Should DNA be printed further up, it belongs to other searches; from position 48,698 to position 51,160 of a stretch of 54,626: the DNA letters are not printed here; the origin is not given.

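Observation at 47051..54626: Sugar-type ABC importer with an upstream UTRA-domain regulator and no ATPase gene, wired to an ARH-fold enzyme, an aldo-keto reductase and a nitrilase-family amidase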

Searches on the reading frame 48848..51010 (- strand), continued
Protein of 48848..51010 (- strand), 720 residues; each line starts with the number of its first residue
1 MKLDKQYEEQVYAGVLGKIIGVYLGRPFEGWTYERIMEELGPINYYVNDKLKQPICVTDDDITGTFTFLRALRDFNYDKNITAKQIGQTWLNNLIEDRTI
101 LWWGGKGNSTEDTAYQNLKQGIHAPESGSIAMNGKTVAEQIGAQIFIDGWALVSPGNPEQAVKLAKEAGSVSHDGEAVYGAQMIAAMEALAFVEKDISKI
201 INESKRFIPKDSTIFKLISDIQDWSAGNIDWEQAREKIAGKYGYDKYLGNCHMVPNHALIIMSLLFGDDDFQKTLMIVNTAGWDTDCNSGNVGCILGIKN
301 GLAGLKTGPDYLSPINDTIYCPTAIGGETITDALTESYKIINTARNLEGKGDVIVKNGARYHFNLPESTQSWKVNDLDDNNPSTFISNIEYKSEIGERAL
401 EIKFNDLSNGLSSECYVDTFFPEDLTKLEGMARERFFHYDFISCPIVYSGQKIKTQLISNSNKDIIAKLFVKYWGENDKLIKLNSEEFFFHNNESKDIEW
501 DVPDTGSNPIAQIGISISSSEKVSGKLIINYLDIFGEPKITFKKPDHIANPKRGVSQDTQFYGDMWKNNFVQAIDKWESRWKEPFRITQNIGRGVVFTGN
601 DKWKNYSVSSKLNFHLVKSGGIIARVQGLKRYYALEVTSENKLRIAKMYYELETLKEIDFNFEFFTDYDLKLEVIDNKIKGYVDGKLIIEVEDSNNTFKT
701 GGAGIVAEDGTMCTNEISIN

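Call 70: search_protein_families(library=ncbifam, proteins=[L061:12256-13146:+, L067:3039-3944:+, L077:12255-13145:+, L031:13473-14399:+, L036:9044-9994:+, L012:6096-6785:+], max_evalue=1e-10)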
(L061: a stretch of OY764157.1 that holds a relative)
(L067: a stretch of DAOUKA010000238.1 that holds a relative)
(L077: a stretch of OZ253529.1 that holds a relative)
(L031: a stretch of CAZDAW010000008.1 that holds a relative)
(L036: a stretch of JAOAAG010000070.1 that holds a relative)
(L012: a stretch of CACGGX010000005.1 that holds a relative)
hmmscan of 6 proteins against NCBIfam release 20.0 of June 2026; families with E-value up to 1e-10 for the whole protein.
L061:12256-13146:+ (296 aa): 6 families
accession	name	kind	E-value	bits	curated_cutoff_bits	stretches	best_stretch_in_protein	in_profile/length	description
NF041134.1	R1P_kin_Thcocales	equivalog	1.8e-20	73.6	500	1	2-289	2-279/291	ADP-dependent ribose-1-phosphate kinase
TIGR02152.1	D_ribokin_bact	equivalog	4.2e-17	62.4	299.65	1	4-288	2-296/298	ribokinase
NF053626.1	RibKinHalex1628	equivalog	5.8e-17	62.1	330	1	1-291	2-290/293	ATP-dependent ribose-1-phosphate kinase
TIGR04382.1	myo_inos_iolC_N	equivalog_domain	7.5e-17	61.5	300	1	188-289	205-306/309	5-dehydro-2-deoxygluconokinase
NF008353.0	PRK11142.1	equivalog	3.7e-13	49.7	341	1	3-281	5-292/307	ribokinase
NF006957.1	PRK09434.1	equivalog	3.2e-11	43.3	450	0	198-265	206-279/302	fructokinase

L067:3039-3944:+ (301 aa): 11 families
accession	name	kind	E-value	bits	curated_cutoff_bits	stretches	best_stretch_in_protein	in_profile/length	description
NF053626.1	RibKinHalex1628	equivalog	1.3e-23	83.9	330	1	6-298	3-292/293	ATP-dependent ribose-1-phosphate kinase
TIGR04382.1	myo_inos_iolC_N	equivalog_domain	8.8e-20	71.2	300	1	173-296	185-308/309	5-dehydro-2-deoxygluconokinase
TIGR02152.1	D_ribokin_bact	equivalog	2.7e-19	69.6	299.65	1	9-294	3-297/298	ribokinase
NF008353.0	PRK11142.1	equivalog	3.4e-17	62.9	341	1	7-299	5-305/307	ribokinase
NF041134.1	R1P_kin_Thcocales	equivalog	1.1e-15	57.9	500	1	7-295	3-280/291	ADP-dependent ribose-1-phosphate kinase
NF006957.1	PRK09434.1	equivalog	3.4e-15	56.3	450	0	207-284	211-293/302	fructokinase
NF041332.1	KDG_KDGal_kin_Halo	equivalog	2e-12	47.2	440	1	172-298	185-311/320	bifunctional 2-dehydro-3-deoxygluconokinase/2-dehydro-3-deoxygalactonokinase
TIGR02198.1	rfaE_dom_I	equivalog_domain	2.7e-11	43.2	345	0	197-286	215-305/315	D-glycero-beta-D-manno-heptose-7-phosphate kinase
TIGR03168.1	1-PFK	subfamily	2.7e-11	42.9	216.4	0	196-290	201-294/305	hexose kinase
NF007321.0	PRK09813.1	equivalog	4.5e-11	42.7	247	0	204-282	181-259/261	fructoselysine 6-kinase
TIGR03828.1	pfkB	equivalog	8.4e-11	41.4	292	0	195-291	200-295/305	1-phosphofructokinase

L077:12255-13145:+ (296 aa): 10 families
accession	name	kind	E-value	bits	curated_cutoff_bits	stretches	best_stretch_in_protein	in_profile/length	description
TIGR02152.1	D_ribokin_bact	equivalog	7.2e-21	74.8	299.65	1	8-291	5-297/298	ribokinase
NF053626.1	RibKinHalex1628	equivalog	2.3e-20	73.3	330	1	1-294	1-291/293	ATP-dependent ribose-1-phosphate kinase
NF041134.1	R1P_kin_Thcocales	equivalog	7.3e-20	71.6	500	1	3-291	2-279/291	ADP-dependent ribose-1-phosphate kinase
TIGR04382.1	myo_inos_iolC_N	equivalog_domain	5.6e-18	65.2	300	1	171-294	186-309/309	5-dehydro-2-deoxygluconokinase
NF008353.0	PRK11142.1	equivalog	4.4e-17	62.5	341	1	4-294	5-303/307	ribokinase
TIGR03168.1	1-PFK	subfamily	1.3e-13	50.5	216.4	1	194-290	202-298/305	hexose kinase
TIGR03828.1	pfkB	equivalog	3.5e-13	49.3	292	1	194-290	202-298/305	1-phosphofructokinase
NF006957.1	PRK09434.1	equivalog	2e-12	47.3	450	0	199-263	205-269/302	fructokinase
NF041164.1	NucKinThplmales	equivalog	1.2e-11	44.3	450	0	207-275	204-272/295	nucleoside kinase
NF007321.0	PRK09813.1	equivalog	4.7e-11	42.7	247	0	37-273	23-253/261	fructoselysine 6-kinase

L031:13473-14399:+ (308 aa): 20 families
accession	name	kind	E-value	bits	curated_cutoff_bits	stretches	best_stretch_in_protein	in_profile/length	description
TIGR02152.1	D_ribokin_bact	equivalog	4.6e-103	344.6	299.65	1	4-300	1-297/298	ribokinase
NF008353.0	PRK11142.1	equivalog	8e-88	294.9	341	1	1-304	2-304/307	ribokinase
NF053626.1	RibKinHalex1628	equivalog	3.9e-35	121.8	330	1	1-304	1-292/293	ATP-dependent ribose-1-phosphate kinase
TIGR04382.1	myo_inos_iolC_N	equivalog_domain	8.5e-32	110.6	300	2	174-302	185-308/309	5-dehydro-2-deoxygluconokinase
NF006957.1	PRK09434.1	equivalog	2.7e-31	109.2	450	2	197-298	194-301/302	fructokinase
TIGR03168.1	1-PFK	subfamily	2.5e-28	98.9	216.4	1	24-303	21-299/305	hexose kinase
TIGR03828.1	pfkB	equivalog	3.8e-26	91.8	292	1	13-302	11-298/305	1-phosphofructokinase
NF041134.1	R1P_kin_Thcocales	equivalog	4e-25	88.8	500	1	3-293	2-272/291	ADP-dependent ribose-1-phosphate kinase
NF049991.1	TagKinase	equivalog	3e-24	85.4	420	1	45-305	48-317/321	tagatose kinase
NF007632.0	PRK10294.1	equivalog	6.1e-24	84.8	353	1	37-290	37-293/310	6-phosphofructokinase II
NF040938.1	KDG_KDGal_kin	equivalog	1.9e-23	83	400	1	178-303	184-303/305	bifunctional 2-dehydro-3-deoxygluconokinase/2-dehydro-3-deoxygalactonokinase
TIGR02198.1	rfaE_dom_I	equivalog_domain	3.5e-21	75.6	345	1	32-291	42-304/315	D-glycero-beta-D-manno-heptose-7-phosphate kinase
NF007355.0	PRK09850.1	equivalog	1.2e-19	70.5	540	1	4-284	7-287/313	pseudouridine kinase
NF047869.1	myo_kin_aldol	exception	1.5e-19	69.8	600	0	3-110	8-111/586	bifunctional 5-dehydro-2-deoxygluconokinase/5-dehydro-2-deoxyphosphogluconate aldolase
NF041320.1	pfkB_Halo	equivalog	5.3e-18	65.5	400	1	25-264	24-258/302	1-phosphofructokinase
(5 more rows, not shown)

L036:9044-9994:+ (316 aa): 21 families
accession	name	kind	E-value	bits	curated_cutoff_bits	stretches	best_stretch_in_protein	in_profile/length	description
TIGR02152.1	D_ribokin_bact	equivalog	9.5e-112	373.2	299.65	1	5-300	1-297/298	ribokinase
NF008353.0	PRK11142.1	equivalog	2.4e-103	345.8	341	1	3-305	3-305/307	ribokinase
TIGR04382.1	myo_inos_iolC_N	equivalog_domain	1.9e-43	148.9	300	1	33-302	28-308/309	5-dehydro-2-deoxygluconokinase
NF053626.1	RibKinHalex1628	equivalog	2.3e-43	148.8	330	1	3-305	2-293/293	ATP-dependent ribose-1-phosphate kinase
TIGR03168.1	1-PFK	subfamily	4e-32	111.3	216.4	1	10-304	7-300/305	hexose kinase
NF006957.1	PRK09434.1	equivalog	5e-31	108.3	450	1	36-298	24-301/302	fructokinase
TIGR03828.1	pfkB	equivalog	1.7e-29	102.8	292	1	12-304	9-300/305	1-phosphofructokinase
NF040938.1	KDG_KDGal_kin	equivalog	4.3e-29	101.6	400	1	40-304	31-304/305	bifunctional 2-dehydro-3-deoxygluconokinase/2-dehydro-3-deoxygalactonokinase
NF049991.1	TagKinase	equivalog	1.4e-26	93.1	420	1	48-305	50-317/321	tagatose kinase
TIGR02198.1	rfaE_dom_I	equivalog_domain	5.6e-26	91.4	345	1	147-291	162-304/315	D-glycero-beta-D-manno-heptose-7-phosphate kinase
NF041332.1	KDG_KDGal_kin_Halo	equivalog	7.7e-24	84.7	440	1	33-305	27-312/320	bifunctional 2-dehydro-3-deoxygluconokinase/2-dehydro-3-deoxygalactonokinase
NF041134.1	R1P_kin_Thcocales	equivalog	1.8e-23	83.4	500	1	5-301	3-280/291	ADP-dependent ribose-1-phosphate kinase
NF047869.1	myo_kin_aldol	exception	5.2e-22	77.9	600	1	33-152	33-153/586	bifunctional 5-dehydro-2-deoxygluconokinase/5-dehydro-2-deoxyphosphogluconate aldolase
NF041320.1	pfkB_Halo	equivalog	5.8e-20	71.9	400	1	7-289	5-282/302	1-phosphofructokinase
NF008454.0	PRK11316.1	equivalog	7.4e-20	71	521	1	36-301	48-310/475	bifunctional D-glycero-beta-D-manno-heptose-7-phosphate kinase/D-glycero-beta-D-manno-heptose 1-phosphate adenylyltransferase HldE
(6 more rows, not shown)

L012:6096-6785:+ (229 aa): 6 families
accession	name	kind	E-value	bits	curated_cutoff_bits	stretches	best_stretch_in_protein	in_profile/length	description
TIGR02404.1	trehalos_R_Bsub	equivalog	2.4e-17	63.4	211.95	1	6-192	1-194/233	trehalose operon repressor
NF041547.1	GntR_LSA1692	equivalog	2.4e-17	63.3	275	1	6-217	2-218/233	GntR family transcriptional regulator, LSA1692 subfamily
TIGR02018.2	his_ut_repres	equivalog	1.2e-15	57.5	220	1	7-196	1-194/226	histidine utilization transcriptional repressor HutC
TIGR03337.1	phnR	equivalog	5.7e-15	55.6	296.75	1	5-217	1-218/231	phosphonate utilization transcriptional regulator PhnR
NF007292.0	PRK09764.1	equivalog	5.4e-13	48.7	281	1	1-202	1-207/240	GntR family transcriptional regulator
TIGR02325.1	C_P_lyase_phnF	equivalog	2.3e-11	43.7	156.8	1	6-102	9-104/238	phosphonate metabolism transcriptional regulator PhnF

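Call 78: search_dna_similar(query=window:48848-51010:-, collection=plasmids, mode=protein, max_evalue=1e-20, max_rows=30)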
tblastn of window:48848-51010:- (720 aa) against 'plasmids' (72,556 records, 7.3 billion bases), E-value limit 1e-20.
Records with a match: 30; places in all: 32; records where one place covers at least 80% of the query: 23.
Best place of each record, by identity: <60% 30.
By first word of the organism name: Rhizobium 9; Ensifer 9; Agrobacterium 2; Sinorhizobium 2; Enterobacter 1; Deinococcus 1; Phyllobacterium 1; Nitratireductor 1; Mycolicibacterium 1; Flammeovirga 1; and 2 more.
By predicted mobility (MOB-suite, as given by PLSDB): non-mobilizable 22; conjugative 7; mobilizable 1.
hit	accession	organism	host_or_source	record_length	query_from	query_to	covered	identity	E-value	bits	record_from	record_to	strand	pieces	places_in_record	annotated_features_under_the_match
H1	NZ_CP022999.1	Rhizobium sp. 11515TR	Cell culture,agricultural soil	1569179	1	719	100%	44.9%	0e+0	649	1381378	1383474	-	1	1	none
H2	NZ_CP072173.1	Rhizobium sp. AB2/73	Phyla canescens,cell culture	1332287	1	719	100%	44.5%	0e+0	646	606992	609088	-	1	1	record has no annotation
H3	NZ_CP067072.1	Rhizobium sp. AB2/73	Phyla canescens,cell culture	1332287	1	719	100%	44.5%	0e+0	646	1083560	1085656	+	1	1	record has no annotation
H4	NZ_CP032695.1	Rhizobium jaguaris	Calliandra grandiflora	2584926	1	719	100%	43.9%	0e+0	652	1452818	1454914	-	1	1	none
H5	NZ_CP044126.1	Rhizobium sp. BG4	Prosopis cineraria,pure bacterial ...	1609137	1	719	100%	43.0%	0e+0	595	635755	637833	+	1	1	record has no annotation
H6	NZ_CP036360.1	Agrobacterium sp. 33MFTa1.1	Thlaspi arvense,cell culture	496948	7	719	99%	43.1%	0e+0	603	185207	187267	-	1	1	ADP-ribosylglycohydrolase family protein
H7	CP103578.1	Enterobacter hormaechei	Homo sapiens,blood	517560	1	719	100%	41.0%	0e+0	579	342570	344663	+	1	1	ADP-ribosylglycohydrolase family protein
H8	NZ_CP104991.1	Rhizobium sp. CC-CFT758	cell culture,agricultural soil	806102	1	720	100%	40.3%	1e-110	599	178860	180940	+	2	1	none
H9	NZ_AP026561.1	Deinococcus aetherius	-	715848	1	719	100%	39.8%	0e+0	582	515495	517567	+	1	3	ADP-ribosylglycohydrolase family protein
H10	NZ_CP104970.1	Phyllobacterium zundukense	Vicia costata,cell culture,root nodule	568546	9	719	99%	31.0%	6e-84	298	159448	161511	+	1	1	ADP-ribosylglycohydrolase family protein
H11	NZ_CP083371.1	Ensifer canadensis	Melilotus albus,Cell Culture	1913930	9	668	92%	31.7%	3e-76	275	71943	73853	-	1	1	none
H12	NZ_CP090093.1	Rhizobium leguminosarum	Galega,Cell culture,Plant nodule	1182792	9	668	92%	31.3%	2e-79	285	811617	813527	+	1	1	record has no annotation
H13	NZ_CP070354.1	Ensifer sp. PDNC004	cell culture,Plastic debris in ...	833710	9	634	87%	32.8%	3e-81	290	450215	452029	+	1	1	ADP-ribosylglycohydrolase family protein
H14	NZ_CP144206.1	Sinorhizobium chiapasense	mixed culture,rhizosphere soil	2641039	9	634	87%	32.8%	8e-81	289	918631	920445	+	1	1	none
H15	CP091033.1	Sinorhizobium sp. B11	soybean,TY,soil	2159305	9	634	87%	32.7%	4e-78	281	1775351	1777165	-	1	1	ADP-ribosylglycohydrolase family protein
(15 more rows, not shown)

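Call 79: get_annotated_region(hit=H6, flank=9000)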
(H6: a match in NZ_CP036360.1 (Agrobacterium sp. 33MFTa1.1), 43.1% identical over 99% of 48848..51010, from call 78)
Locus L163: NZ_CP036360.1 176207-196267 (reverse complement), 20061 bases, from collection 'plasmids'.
description: Agrobacterium sp. 33MFTa1.1 plasmid p_JBx_073812, complete sequence
organism: Agrobacterium sp. 33MFTa1.1 (NCBI taxid 1279031)
taxonomy: Bacteria; Pseudomonadota; Alphaproteobacteria; Hyphomicrobiales; Rhizobiaceae; Agrobacterium; Agrobacterium sp. 33MFTa1.1
host: -; source: Thlaspi arvense,cell culture; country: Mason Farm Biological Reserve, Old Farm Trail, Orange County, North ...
typing (MOB-suite, as given by PLSDB): conjugative; relaxase MOBQ; mating-pair formation MPF_T
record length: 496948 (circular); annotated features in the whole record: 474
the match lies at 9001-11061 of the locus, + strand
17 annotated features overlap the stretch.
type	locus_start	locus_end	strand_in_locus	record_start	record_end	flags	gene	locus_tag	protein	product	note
CDS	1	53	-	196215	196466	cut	-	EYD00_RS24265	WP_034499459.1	antitoxin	-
CDS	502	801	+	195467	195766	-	-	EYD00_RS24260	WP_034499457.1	hypothetical protein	-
CDS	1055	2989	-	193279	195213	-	-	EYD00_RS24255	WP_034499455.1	methyl-accepting chemotaxis protein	GO:0007165 - signal transduction [Evidence IEA]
CDS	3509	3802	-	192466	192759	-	-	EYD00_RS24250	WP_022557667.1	type II toxin-antitoxin system mRNA interferase toxin, RelE/StbE family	-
CDS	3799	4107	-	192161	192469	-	-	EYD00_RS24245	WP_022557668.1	type II toxin-antitoxin system RelB/DinJ family antitoxin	-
CDS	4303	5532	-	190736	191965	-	-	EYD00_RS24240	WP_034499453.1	HipA domain-containing protein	-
CDS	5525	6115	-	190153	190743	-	-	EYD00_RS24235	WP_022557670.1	helix-turn-helix transcriptional regulator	-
CDS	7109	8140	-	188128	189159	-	-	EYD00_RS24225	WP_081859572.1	polyamine ABC transporter substrate-binding protein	-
CDS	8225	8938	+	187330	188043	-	-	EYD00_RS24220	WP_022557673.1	IS6 family transposase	-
CDS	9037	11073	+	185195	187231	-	-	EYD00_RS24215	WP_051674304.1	ADP-ribosylglycohydrolase family protein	-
CDS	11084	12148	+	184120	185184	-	ugpC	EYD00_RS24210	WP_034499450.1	sn-glycerol-3-phosphate ABC transporter ATP-binding protein UgpC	-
CDS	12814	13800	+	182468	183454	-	-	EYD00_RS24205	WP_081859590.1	alpha/beta hydrolase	-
CDS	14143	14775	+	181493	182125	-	-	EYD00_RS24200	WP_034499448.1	pyridoxamine 5'-phosphate oxidase family protein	-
CDS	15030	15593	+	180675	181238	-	-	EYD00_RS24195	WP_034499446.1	NAD(P)H-dependent oxidoreductase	-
CDS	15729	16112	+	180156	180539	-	-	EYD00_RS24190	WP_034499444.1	DUF983 domain-containing protein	-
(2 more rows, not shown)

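Call 80: get_annotated_region(hit=H7, flank=9000)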
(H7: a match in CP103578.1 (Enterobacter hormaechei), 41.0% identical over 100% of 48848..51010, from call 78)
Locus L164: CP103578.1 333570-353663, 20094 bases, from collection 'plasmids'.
description: Enterobacter hormaechei strain 4285 plasmid pMB8072_1, complete sequence
organism: Enterobacter hormaechei (NCBI taxid 158836)
taxonomy: Bacteria; Pseudomonadota; Gammaproteobacteria; Enterobacterales; Enterobacteriaceae; Enterobacter; Enterobacter hormaechei
host: -; source: Homo sapiens,blood; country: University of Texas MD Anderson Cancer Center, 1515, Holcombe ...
typing (MOB-suite, as given by PLSDB): non-mobilizable; replicon IncFIB,IncHI2A,rep_cluster_1088; mating-pair formation MPF_F
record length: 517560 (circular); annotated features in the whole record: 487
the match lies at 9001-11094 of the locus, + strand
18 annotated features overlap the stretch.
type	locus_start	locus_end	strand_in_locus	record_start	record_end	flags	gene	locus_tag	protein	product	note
CDS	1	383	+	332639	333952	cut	potE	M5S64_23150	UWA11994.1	putrescine-ornithine antiporter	-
CDS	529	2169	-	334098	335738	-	pgm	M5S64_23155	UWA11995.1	phosphoglucomutase (alpha-D-glucose-1,6-bisphosphate-dependent)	-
CDS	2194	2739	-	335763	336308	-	seqA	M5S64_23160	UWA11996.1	replication initiation negative regulator SeqA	-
CDS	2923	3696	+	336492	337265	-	ybfF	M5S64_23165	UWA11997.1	esterase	-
CDS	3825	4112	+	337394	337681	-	ybfE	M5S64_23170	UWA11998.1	LexA regulated protein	-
CDS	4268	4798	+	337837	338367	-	fldA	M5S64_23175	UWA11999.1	flavodoxin FldA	-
CDS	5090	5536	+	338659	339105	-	fur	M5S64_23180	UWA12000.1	ferric iron uptake transcriptional regulator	-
CDS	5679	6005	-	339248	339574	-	chiQ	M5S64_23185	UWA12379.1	ChiQ/YbfN family lipoprotein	-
CDS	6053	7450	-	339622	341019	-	chiP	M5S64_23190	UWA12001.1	chitoporin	-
CDS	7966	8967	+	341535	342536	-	-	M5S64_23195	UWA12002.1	LacI family transcriptional regulator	-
CDS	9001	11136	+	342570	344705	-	-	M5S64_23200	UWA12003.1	ADP-ribosylglycohydrolase family protein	-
CDS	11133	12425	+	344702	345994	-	-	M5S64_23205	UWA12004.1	extracellular solute-binding protein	-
CDS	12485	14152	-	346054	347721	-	glnS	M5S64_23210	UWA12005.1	glutamine--tRNA ligase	-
CDS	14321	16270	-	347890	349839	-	nagE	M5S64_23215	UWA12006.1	PTS N-acetyl glucosamine transporter subunit IIABC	-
CDS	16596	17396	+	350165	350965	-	nagB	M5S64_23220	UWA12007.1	glucosamine-6-phosphate deaminase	-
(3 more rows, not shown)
